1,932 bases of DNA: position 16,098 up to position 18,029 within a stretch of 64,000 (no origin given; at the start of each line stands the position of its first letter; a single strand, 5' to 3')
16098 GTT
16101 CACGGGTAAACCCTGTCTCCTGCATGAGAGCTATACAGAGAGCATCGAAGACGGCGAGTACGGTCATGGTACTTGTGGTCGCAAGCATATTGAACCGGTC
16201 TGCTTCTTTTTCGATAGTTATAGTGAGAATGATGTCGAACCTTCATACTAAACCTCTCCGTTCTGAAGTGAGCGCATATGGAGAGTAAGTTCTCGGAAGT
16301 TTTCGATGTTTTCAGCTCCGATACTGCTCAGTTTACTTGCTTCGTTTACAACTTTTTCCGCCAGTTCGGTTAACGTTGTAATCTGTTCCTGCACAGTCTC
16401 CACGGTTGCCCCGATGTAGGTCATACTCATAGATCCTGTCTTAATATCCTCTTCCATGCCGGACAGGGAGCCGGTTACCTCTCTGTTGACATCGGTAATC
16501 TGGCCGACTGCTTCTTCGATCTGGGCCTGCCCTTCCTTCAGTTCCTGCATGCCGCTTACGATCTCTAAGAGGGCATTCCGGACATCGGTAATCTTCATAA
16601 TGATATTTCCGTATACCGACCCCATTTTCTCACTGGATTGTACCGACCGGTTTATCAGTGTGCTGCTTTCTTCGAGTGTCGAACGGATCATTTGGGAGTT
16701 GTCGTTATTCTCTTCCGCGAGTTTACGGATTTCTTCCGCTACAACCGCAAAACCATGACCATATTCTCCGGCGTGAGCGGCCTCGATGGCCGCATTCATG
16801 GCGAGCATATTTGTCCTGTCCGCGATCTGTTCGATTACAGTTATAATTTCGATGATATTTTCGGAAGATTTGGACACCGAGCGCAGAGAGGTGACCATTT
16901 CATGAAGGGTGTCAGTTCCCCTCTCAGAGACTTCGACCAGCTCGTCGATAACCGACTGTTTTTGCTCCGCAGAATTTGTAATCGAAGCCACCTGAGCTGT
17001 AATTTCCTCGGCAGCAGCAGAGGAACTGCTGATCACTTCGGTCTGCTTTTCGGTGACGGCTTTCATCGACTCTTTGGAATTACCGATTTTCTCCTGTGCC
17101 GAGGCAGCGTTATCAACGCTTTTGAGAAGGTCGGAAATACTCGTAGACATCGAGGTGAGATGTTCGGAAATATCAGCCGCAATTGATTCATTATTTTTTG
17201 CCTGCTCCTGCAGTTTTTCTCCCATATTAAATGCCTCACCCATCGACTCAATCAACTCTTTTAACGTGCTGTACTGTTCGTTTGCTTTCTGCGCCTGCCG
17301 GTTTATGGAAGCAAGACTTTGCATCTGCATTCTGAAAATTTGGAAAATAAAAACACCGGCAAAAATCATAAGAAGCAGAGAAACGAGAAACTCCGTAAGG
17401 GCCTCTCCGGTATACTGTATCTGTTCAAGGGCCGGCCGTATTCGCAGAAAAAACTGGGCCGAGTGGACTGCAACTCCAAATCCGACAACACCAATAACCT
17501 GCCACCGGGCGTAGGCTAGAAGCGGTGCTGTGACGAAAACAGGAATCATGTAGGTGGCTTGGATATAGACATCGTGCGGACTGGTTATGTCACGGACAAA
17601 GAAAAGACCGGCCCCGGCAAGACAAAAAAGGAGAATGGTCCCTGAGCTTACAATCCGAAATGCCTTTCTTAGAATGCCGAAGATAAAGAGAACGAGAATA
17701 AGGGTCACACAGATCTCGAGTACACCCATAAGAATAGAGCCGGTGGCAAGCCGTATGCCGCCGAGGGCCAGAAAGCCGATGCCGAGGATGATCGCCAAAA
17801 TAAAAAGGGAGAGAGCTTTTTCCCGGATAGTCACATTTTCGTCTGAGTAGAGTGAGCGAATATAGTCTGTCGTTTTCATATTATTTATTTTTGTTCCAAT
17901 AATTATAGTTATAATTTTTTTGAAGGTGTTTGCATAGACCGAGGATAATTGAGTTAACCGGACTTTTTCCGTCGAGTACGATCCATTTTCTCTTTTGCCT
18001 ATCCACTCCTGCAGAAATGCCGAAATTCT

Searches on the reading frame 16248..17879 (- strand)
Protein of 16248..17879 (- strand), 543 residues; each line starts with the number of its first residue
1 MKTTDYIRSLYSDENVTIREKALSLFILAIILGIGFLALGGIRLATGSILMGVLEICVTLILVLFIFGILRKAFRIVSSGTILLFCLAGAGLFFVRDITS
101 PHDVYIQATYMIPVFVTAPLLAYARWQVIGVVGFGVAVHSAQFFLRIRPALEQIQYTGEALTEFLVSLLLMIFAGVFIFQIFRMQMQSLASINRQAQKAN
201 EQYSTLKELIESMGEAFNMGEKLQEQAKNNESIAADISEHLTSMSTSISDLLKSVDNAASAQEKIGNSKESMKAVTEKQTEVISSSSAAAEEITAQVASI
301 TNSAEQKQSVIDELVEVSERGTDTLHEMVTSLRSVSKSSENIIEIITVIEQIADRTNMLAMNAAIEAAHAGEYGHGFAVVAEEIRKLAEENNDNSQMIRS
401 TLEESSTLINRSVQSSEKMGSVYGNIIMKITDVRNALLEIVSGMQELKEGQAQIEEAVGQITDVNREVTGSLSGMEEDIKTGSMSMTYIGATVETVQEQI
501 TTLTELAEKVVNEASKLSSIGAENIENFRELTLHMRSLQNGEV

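Call 85: search_protein_families(library=pfam, proteins=[window:16248-17879:-])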
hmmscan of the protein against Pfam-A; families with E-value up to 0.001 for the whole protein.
window:16248-17879:- (543 aa): 1 family
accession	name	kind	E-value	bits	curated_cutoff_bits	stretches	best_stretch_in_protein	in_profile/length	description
PF00015.26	MCPsignal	-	2e-32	112.8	34.6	1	319-475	12-168/172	Methyl-accepting chemotaxis protein (MCP) signalling domain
